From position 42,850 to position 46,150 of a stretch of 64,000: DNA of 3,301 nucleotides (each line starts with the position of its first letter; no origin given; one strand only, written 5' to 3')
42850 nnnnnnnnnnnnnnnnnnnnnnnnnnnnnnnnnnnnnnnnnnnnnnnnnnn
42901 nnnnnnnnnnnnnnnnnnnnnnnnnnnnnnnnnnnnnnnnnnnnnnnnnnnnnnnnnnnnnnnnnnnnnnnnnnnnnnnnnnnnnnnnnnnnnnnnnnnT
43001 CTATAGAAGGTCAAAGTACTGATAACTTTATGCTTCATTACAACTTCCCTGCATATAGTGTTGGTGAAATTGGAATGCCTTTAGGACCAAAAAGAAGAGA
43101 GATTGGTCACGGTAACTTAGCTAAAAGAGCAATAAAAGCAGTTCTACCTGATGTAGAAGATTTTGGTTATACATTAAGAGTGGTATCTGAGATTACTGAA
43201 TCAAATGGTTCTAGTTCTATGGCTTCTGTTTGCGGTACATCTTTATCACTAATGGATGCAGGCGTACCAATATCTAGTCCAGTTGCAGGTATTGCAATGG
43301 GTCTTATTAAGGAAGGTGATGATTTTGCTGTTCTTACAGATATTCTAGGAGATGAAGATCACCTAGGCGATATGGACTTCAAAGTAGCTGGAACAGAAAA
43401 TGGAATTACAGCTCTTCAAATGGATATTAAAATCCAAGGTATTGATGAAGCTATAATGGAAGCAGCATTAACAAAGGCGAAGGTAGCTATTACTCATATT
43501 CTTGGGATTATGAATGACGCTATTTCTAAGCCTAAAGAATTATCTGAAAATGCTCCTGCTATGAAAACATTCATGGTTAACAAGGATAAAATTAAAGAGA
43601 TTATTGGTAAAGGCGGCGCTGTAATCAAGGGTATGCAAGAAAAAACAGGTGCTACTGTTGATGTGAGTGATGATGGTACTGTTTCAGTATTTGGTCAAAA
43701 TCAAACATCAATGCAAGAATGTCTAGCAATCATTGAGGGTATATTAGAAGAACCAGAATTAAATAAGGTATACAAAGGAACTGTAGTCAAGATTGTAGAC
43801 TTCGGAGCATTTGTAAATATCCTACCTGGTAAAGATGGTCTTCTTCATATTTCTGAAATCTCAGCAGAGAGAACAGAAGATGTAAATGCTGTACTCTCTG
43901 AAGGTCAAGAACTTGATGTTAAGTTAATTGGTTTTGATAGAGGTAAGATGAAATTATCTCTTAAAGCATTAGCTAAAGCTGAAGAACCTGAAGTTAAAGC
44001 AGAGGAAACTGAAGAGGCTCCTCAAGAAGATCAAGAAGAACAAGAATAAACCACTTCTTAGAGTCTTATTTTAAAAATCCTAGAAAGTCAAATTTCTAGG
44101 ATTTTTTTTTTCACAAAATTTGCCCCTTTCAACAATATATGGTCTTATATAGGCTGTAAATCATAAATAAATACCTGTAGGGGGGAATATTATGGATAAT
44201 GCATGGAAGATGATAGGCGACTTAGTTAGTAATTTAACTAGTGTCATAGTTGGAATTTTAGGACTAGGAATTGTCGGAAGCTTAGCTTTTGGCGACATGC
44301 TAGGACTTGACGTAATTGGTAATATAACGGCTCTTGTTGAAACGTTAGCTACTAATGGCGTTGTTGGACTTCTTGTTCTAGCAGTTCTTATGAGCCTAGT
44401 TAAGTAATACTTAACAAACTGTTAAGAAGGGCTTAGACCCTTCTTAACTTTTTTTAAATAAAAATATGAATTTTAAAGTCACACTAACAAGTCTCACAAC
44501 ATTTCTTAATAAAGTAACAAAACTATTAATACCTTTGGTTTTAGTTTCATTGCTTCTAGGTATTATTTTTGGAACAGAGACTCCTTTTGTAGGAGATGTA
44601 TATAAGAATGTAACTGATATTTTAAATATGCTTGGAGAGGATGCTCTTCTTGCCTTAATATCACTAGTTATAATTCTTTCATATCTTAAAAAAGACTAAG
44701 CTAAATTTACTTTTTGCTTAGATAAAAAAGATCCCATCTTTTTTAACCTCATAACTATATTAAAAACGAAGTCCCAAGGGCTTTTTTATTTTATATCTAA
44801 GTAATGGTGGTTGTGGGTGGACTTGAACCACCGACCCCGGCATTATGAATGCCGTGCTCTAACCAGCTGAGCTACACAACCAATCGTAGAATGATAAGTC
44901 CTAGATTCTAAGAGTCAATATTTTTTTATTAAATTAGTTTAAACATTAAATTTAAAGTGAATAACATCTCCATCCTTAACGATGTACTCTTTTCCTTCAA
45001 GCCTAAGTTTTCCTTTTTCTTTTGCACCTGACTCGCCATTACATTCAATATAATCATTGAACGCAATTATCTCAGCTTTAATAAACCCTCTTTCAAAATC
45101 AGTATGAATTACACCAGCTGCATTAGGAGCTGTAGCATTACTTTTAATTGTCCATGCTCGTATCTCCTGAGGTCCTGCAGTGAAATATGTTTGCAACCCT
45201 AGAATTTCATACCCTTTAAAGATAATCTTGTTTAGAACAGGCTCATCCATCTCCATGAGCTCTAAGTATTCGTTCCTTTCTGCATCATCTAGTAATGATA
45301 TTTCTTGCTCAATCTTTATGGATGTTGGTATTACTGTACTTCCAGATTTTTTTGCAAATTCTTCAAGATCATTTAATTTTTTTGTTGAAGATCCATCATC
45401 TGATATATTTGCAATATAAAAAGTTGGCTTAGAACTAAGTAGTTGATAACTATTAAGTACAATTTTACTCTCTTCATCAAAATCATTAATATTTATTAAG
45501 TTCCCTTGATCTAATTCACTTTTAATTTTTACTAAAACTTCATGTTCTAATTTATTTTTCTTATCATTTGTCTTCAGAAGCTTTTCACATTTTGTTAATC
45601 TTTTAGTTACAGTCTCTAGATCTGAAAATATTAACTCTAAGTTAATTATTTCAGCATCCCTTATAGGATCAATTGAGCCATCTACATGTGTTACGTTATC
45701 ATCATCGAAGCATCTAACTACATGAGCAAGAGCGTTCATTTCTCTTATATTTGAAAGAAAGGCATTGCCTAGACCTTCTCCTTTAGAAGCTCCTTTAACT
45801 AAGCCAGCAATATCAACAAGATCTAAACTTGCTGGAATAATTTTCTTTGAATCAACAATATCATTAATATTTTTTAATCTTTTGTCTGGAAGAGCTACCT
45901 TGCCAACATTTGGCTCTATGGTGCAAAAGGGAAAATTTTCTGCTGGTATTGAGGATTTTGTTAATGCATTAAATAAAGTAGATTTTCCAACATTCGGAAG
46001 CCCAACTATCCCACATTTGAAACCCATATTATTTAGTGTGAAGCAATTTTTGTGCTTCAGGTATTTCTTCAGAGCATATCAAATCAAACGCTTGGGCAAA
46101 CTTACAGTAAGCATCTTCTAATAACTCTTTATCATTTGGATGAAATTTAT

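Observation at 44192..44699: Tandem pair of paralogous 71/77-aa two-helix membrane proteins of no recognisable family, in the pnp / tRNA-Met gap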

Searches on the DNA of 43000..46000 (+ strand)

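Call 29: search_rna_families(source=window, start=43000, end=46000, threshold=evalue, max_evalue=1)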
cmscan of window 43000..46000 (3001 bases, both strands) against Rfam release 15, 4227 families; matches with E-value up to 1: 4.
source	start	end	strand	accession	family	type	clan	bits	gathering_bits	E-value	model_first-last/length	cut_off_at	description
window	44808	44881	-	RF00005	tRNA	Gene; tRNA;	CL00001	71.2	29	7e-15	1-71/71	no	tRNA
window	44702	44842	+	RF02194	HPnc0260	Gene; antisense;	-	36.8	59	0.12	1-156/156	no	Bacterial antisense RNA HPnc0260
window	44807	44881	+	RF04354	Plastid-ycf2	Cis-reg;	-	28.9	65.7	0.0033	1-75/75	no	Plastid-ycf2 5UTR RNA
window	44059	44110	+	RF02399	NsiR1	Gene; sRNA;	-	22.2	39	0.26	1-60/60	no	Nitrogen stress-induced RNA 1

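Call 88: search_rna_families(sources=[L045, L046, L049, L115, L117, L119], threshold=evalue, max_evalue=1)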
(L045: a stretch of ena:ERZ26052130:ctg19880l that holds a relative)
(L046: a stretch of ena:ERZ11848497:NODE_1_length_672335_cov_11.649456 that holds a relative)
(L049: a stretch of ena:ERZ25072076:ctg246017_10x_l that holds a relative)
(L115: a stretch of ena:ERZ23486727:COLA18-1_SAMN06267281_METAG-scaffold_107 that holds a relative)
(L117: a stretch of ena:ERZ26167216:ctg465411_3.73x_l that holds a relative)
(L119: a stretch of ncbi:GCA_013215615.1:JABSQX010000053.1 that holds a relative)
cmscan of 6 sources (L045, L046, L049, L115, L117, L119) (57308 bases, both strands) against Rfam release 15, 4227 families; matches with E-value up to 1: 0.
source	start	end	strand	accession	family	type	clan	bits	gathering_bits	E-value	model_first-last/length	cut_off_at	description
